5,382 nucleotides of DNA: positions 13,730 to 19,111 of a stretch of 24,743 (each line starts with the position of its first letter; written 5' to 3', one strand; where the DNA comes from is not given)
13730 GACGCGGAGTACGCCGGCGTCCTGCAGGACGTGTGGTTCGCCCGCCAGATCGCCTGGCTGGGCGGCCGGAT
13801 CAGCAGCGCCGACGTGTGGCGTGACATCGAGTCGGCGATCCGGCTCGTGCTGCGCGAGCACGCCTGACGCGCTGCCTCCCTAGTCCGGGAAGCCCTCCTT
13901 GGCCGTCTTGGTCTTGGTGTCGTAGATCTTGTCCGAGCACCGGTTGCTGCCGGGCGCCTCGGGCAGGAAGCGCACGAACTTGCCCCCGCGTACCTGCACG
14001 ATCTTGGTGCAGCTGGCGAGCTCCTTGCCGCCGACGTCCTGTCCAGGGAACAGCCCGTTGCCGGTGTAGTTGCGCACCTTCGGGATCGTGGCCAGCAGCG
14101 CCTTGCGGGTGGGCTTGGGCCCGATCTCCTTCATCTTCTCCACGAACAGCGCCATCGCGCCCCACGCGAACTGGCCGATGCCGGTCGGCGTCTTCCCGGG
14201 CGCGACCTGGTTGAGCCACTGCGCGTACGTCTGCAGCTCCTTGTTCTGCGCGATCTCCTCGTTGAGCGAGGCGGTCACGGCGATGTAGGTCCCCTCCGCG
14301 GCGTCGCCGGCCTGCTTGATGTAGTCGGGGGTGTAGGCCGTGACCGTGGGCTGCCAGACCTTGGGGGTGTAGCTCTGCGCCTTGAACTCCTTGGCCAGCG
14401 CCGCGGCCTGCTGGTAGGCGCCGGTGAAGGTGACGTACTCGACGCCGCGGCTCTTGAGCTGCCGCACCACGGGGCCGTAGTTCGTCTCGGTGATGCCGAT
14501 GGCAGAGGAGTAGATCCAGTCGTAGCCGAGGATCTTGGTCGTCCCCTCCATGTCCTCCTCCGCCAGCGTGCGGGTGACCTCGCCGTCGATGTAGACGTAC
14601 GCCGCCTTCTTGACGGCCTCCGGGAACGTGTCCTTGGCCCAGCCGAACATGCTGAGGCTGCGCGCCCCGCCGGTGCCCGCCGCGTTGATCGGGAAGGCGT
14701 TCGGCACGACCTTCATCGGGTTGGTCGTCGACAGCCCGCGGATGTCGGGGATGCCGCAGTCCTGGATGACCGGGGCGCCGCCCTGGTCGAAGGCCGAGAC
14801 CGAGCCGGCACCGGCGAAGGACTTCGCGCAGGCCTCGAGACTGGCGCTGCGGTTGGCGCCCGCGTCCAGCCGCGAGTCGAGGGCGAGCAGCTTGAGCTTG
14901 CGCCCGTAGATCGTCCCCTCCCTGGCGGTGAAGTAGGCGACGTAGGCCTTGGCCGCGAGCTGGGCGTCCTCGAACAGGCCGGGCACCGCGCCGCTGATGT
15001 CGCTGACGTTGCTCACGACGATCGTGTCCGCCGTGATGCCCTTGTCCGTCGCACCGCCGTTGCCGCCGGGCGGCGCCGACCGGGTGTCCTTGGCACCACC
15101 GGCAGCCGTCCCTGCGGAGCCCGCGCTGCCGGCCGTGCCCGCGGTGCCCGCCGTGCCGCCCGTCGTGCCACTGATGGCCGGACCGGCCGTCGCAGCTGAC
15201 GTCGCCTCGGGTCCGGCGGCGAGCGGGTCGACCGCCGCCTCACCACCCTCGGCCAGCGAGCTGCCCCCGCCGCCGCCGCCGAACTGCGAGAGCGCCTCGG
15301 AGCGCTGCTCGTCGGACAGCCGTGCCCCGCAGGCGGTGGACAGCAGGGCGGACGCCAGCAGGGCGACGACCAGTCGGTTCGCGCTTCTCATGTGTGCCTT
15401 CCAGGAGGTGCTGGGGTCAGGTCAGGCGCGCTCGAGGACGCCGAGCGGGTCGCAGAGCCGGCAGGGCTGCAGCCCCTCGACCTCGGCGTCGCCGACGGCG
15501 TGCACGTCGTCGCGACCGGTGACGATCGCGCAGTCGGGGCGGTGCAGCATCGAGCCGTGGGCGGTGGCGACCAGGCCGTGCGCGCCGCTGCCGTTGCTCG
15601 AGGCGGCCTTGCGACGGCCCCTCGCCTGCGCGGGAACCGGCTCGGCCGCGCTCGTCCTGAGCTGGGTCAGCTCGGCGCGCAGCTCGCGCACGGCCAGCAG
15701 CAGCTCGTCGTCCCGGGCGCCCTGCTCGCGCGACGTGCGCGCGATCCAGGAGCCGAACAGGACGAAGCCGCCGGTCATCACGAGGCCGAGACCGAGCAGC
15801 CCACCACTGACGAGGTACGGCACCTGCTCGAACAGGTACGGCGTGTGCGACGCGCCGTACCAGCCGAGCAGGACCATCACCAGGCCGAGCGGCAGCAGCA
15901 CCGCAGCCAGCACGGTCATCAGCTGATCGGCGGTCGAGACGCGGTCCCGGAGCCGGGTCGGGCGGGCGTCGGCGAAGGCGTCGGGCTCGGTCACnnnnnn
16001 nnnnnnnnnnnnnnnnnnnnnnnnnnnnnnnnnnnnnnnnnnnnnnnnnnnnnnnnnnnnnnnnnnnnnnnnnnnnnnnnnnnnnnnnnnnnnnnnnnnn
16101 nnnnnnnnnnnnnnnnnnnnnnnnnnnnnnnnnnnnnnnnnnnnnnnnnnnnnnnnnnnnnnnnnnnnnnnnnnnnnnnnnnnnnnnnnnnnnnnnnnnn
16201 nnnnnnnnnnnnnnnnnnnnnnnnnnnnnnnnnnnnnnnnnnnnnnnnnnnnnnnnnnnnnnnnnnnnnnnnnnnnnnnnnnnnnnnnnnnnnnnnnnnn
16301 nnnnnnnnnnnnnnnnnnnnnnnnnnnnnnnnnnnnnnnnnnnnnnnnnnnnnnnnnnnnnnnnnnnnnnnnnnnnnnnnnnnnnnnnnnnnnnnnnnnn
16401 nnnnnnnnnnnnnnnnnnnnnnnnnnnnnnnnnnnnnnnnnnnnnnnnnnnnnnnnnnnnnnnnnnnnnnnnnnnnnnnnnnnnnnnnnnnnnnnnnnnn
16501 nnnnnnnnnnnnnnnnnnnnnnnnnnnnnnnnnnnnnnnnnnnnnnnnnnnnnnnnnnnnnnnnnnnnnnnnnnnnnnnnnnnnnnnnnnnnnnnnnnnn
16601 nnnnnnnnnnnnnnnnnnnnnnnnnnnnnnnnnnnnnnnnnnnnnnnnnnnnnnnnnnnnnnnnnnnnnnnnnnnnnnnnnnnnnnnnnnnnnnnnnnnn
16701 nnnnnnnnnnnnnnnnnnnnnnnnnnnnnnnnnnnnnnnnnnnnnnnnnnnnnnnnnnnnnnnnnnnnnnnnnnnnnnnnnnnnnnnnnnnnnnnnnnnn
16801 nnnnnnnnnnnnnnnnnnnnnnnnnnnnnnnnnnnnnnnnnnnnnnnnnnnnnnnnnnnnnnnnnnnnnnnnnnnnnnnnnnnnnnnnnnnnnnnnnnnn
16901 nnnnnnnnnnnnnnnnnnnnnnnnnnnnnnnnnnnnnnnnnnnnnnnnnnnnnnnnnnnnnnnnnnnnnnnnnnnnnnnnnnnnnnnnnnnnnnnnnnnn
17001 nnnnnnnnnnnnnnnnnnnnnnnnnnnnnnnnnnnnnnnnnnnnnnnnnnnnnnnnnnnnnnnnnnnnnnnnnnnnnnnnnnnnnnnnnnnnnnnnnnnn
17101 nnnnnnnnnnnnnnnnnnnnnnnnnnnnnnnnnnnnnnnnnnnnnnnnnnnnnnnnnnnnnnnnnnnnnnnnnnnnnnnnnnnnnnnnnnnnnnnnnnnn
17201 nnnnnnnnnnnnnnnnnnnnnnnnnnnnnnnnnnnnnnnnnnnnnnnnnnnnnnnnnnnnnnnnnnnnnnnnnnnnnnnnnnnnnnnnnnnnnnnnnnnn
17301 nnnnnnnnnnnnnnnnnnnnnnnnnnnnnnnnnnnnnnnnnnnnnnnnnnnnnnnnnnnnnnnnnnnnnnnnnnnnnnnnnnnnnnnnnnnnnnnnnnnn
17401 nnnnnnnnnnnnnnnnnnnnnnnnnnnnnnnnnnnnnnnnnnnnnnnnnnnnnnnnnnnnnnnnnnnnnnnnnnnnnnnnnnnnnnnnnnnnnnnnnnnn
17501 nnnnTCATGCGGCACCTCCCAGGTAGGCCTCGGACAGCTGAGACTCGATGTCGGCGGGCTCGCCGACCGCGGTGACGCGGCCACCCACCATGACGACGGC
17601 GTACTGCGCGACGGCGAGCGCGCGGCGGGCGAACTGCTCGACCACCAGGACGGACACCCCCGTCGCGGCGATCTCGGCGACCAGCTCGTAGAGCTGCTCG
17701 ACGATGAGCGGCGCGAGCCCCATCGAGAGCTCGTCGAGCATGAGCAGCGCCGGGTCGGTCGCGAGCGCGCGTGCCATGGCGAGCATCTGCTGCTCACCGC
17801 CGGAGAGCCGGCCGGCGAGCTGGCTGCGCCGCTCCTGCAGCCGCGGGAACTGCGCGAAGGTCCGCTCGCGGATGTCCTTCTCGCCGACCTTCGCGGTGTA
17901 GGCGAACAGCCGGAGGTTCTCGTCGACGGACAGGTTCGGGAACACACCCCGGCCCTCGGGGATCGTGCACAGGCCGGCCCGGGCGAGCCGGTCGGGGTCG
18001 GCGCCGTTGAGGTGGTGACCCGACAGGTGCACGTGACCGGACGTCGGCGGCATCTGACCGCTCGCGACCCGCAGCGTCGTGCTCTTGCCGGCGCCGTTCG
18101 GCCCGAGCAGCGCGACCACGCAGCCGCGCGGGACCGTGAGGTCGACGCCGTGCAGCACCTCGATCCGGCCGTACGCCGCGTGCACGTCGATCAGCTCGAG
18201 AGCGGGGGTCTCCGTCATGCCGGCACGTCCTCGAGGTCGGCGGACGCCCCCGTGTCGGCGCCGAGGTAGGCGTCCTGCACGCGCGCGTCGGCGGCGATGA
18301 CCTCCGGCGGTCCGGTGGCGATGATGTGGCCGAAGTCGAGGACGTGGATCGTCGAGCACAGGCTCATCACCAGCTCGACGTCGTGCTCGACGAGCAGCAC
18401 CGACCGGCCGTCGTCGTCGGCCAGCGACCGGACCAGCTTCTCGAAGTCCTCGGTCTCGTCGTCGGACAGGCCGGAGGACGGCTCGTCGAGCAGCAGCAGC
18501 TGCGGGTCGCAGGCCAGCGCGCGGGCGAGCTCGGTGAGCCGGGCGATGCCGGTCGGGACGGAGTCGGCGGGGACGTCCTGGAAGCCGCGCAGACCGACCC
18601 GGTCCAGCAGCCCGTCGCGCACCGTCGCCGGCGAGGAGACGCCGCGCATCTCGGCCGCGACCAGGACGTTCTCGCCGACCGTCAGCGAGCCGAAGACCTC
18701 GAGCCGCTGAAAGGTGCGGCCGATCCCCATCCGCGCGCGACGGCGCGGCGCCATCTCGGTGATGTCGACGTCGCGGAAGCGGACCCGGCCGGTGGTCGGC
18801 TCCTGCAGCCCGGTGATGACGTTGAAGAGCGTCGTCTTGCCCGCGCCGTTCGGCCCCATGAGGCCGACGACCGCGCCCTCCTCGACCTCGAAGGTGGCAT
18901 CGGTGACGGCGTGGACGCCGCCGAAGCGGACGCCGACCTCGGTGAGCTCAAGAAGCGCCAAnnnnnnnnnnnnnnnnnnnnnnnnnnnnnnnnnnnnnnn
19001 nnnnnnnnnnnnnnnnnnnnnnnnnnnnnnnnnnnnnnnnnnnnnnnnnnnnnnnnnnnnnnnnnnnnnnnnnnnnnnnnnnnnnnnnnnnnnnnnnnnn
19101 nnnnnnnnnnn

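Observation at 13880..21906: Liv/HAAT-type ABC operon sits where mce4 normally is: candidate alternative sterol/steroid importer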

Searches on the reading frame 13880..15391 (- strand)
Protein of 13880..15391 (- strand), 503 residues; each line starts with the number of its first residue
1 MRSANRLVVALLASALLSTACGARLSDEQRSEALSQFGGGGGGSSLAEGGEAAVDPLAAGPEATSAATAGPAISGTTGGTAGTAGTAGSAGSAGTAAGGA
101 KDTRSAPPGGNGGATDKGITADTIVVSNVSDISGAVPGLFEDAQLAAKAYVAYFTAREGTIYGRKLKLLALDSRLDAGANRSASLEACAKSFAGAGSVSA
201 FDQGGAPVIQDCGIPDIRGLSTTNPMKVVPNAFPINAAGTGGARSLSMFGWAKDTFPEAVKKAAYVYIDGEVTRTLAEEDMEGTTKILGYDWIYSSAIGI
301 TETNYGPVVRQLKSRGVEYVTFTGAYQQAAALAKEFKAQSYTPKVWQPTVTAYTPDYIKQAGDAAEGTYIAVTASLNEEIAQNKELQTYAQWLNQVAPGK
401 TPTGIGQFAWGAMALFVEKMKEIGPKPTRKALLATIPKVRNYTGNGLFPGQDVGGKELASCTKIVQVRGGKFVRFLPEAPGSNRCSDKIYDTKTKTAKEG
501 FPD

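Call 3: search_protein_families(library=pfam, proteins=[window:13880-15391:-])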
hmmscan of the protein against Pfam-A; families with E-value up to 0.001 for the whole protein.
window:13880-15391:- (503 aa): 1 family
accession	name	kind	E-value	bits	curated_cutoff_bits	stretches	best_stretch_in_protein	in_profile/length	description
PF13458.12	Peripla_BP_6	-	1.2e-28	101.3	31.7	1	124-470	2-342/343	Periplasmic binding protein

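Call 4: search_protein_families(library=ncbifam, proteins=[window:13880-15391:-])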
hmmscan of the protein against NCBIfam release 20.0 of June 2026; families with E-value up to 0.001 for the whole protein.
window:13880-15391:- (503 aa): 1 family
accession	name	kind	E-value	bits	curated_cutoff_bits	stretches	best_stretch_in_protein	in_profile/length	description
NF011933.0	PRK15404.1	subfamily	8.9e-05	21.7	477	0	297-386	198-285/370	high-affinity branched-chain amino acid ABC transporter substrate-binding protein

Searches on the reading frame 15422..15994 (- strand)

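Call 3: search_protein_families(library=pfam, proteins=[window:15422-15994:-])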
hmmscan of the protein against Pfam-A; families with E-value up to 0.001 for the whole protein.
window:15422-15994:- (190 aa): 0 families

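Call 4: search_protein_families(library=ncbifam, proteins=[window:15422-15994:-])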
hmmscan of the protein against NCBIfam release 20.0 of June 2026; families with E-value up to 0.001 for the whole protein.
window:15422-15994:- (190 aa): 1 family
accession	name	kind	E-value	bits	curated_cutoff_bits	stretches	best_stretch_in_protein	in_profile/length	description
NF010287.0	PRK13727.1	equivalog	0.00048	20.1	105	0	64-92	44-72/82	type-F conjugative transfer system pilin chaperone TraQ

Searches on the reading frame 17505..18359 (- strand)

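Call 3: search_protein_families(library=pfam, proteins=[window:17505-18359:-])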
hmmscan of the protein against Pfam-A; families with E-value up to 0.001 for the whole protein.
window:17505-18359:- (284 aa): 3 families
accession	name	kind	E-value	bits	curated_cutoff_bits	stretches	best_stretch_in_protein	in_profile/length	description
PF00005.33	ABC_tran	-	2e-28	100.2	25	1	69-210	1-134/137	ABC transporter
PF13304.12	AAA_21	-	1.1e-10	42.5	27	1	182-239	235-295/304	AAA domain, putative AbiEii toxin, Type IV TA system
PF02463.25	SMC_N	-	0.00086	19.2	40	0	184-231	136-187/220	RecF/RecN/SMC N terminal domain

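Call 4: search_protein_families(library=ncbifam, proteins=[window:17505-18359:-])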
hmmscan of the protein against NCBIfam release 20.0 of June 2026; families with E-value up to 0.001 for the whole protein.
window:17505-18359:- (284 aa): 183 families (the best 25 are shown)
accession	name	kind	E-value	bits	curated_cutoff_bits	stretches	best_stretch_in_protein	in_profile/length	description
TIGR03410.1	urea_trans_UrtE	equivalog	7.1e-58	195.8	285.8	1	54-275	1-223/230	urea ABC transporter ATP-binding subunit UrtE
NF008626.0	PRK11614.1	equivalog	8.3e-51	172.7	441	1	53-282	5-237/237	high-affinity branched-chain amino acid ABC transporter ATP-binding protein LivF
TIGR04406.1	LPS_export_lptB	equivalog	1.5e-38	132.4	240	1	57-281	5-234/239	LPS export ABC transporter ATP-binding protein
TIGR01188.1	drrA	subfamily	1.2e-34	120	312.45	1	62-277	2-217/302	daunorubicin resistance ABC transporter, ATP-binding protein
NF033858.1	ABC2_perm_RbbA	equivalog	1.6e-34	119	1050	1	55-279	3-232/909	ribosome-associated ATPase/putative transporter RbbA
TIGR03864.1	PQQ_ABC_ATP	hypoth_equivalog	3.4e-33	115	302.25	1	53-276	1-224/236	ABC transporter, ATP-binding subunit, PQQ-dependent alcohol dehydrogenase system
NF011967.0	PRK15439.1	equivalog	4.5e-33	114.5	586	1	48-272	6-228/510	autoinducer 2 ABC transporter ATP-binding protein LsrA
NF010060.0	PRK13537.1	equivalog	4.6e-33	114.4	521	1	47-271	9-233/314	nodulation factor ABC transporter ATP-binding protein NodI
TIGR03265.1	PhnT2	equivalog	5.2e-32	111.4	457.7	1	52-274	3-225/353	putative 2-aminoethylphosphonate ABC transporter ATP-binding protein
TIGR03411.1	urea_trans_UrtD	equivalog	1.6e-30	106.5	304.1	1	53-281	2-241/242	urea ABC transporter ATP-binding protein UrtD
NF008449.1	PRK11300.1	equivalog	4.6e-30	104.7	362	2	173-281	142-253/255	high-affinity branched-chain amino acid ABC transporter ATP-binding protein LivG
NF010059.0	PRK13536.1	equivalog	4.6e-30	104.5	549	1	22-271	12-261/342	nodulation factor ABC transporter ATP-binding protein NodI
TIGR00968.1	3a0106s01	subfamily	9.2e-30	103.9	342.75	1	57-276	4-223/237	sulfate ABC transporter ATP-binding protein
TIGR03873.1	F420-0_ABC_ATP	hypoth_equivalog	1.2e-29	103.3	372.4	1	54-271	2-224/256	putative F420-0 ABC transporter ATP-binding protein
NF010068.0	PRK13548.1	equivalog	3.6e-29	101.7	261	1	53-271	5-230/261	heme ABC transporter ATP-binding protein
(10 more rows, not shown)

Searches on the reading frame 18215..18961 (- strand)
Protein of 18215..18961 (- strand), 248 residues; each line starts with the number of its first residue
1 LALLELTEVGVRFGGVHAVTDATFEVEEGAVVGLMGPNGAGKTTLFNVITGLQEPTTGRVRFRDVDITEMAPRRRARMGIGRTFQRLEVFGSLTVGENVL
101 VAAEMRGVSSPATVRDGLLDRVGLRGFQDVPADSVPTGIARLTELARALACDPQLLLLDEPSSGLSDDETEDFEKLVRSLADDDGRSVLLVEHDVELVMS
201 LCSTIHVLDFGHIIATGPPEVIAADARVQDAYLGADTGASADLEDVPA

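Call 3: search_protein_families(library=pfam, proteins=[window:18215-18961:-])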
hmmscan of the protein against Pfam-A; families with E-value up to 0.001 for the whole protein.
window:18215-18961:- (248 aa): 4 families
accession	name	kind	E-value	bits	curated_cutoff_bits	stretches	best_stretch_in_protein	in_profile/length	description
PF00005.33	ABC_tran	-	2.1e-28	100.1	25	1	20-162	2-136/137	ABC transporter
PF12399.14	BCA_ABC_TP_C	-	3e-08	33.5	25.5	1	213-236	2-25/27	Branched-chain amino acid ATP-binding cassette transporter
PF13304.12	AAA_21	-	1e-06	29.5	27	0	32-55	2-25/304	AAA domain, putative AbiEii toxin, Type IV TA system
PF13401.12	AAA_22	-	7.6e-06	26.7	27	1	33-191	9-121/130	AAA domain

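Call 4: search_protein_families(library=ncbifam, proteins=[window:18215-18961:-])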
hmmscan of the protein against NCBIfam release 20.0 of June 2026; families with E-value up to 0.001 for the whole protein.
window:18215-18961:- (248 aa): 184 families (the best 25 are shown)
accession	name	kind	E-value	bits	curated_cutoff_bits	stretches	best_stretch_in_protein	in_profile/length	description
NF008449.1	PRK11300.1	equivalog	1.4e-57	194.9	362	2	2-104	4-106/255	high-affinity branched-chain amino acid ABC transporter ATP-binding protein LivG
TIGR03411.1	urea_trans_UrtD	equivalog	1.9e-53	181.6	304.1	1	3-234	2-241/242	urea ABC transporter ATP-binding protein UrtD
TIGR04406.1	LPS_export_lptB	equivalog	3.1e-47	160.9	240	1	6-236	4-236/239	LPS export ABC transporter ATP-binding protein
TIGR01188.1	drrA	subfamily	6.7e-41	140.5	312.45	1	12-222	2-211/302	daunorubicin resistance ABC transporter, ATP-binding protein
TIGR03410.1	urea_trans_UrtE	equivalog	3.7e-39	134.6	285.8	1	4-221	1-218/230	urea ABC transporter ATP-binding subunit UrtE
TIGR00968.1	3a0106s01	subfamily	5.5e-38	130.8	342.75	1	6-223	3-219/237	sulfate ABC transporter ATP-binding protein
NF008144.0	PRK10895.1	equivalog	2.9e-37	128.4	381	1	1-236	1-238/241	LPS export ABC transporter ATP-binding protein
TIGR03864.1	PQQ_ABC_ATP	hypoth_equivalog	4.6e-37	127.7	302.25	1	4-230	2-227/236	ABC transporter, ATP-binding subunit, PQQ-dependent alcohol dehydrogenase system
TIGR03873.1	F420-0_ABC_ATP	hypoth_equivalog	2.1e-35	122.2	372.4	1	4-232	2-234/256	putative F420-0 ABC transporter ATP-binding protein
TIGR03265.1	PhnT2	equivalog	6.8e-35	120.9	457.7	1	3-223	4-223/353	putative 2-aminoethylphosphonate ABC transporter ATP-binding protein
NF008442.0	PRK11288.1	equivalog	3.7e-34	117.9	689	1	2-216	6-224/504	L-arabinose ABC transporter ATP-binding protein AraG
NF010060.0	PRK13537.1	equivalog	8.7e-33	113.5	521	1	2-223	14-234/314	nodulation factor ABC transporter ATP-binding protein NodI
NF010059.0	PRK13536.1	equivalog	2.5e-32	112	549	1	4-222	44-261/342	nodulation factor ABC transporter ATP-binding protein NodI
NF008030.0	PRK10762.1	equivalog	3e-31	108.7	745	1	2-216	3-222/501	ribose ABC transporter ATP-binding protein RbsA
TIGR01186.1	proV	subfamily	3.7e-31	108.6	326.6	1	14-223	4-218/363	betaine/proline/choline family ABC transporter ATP-binding protein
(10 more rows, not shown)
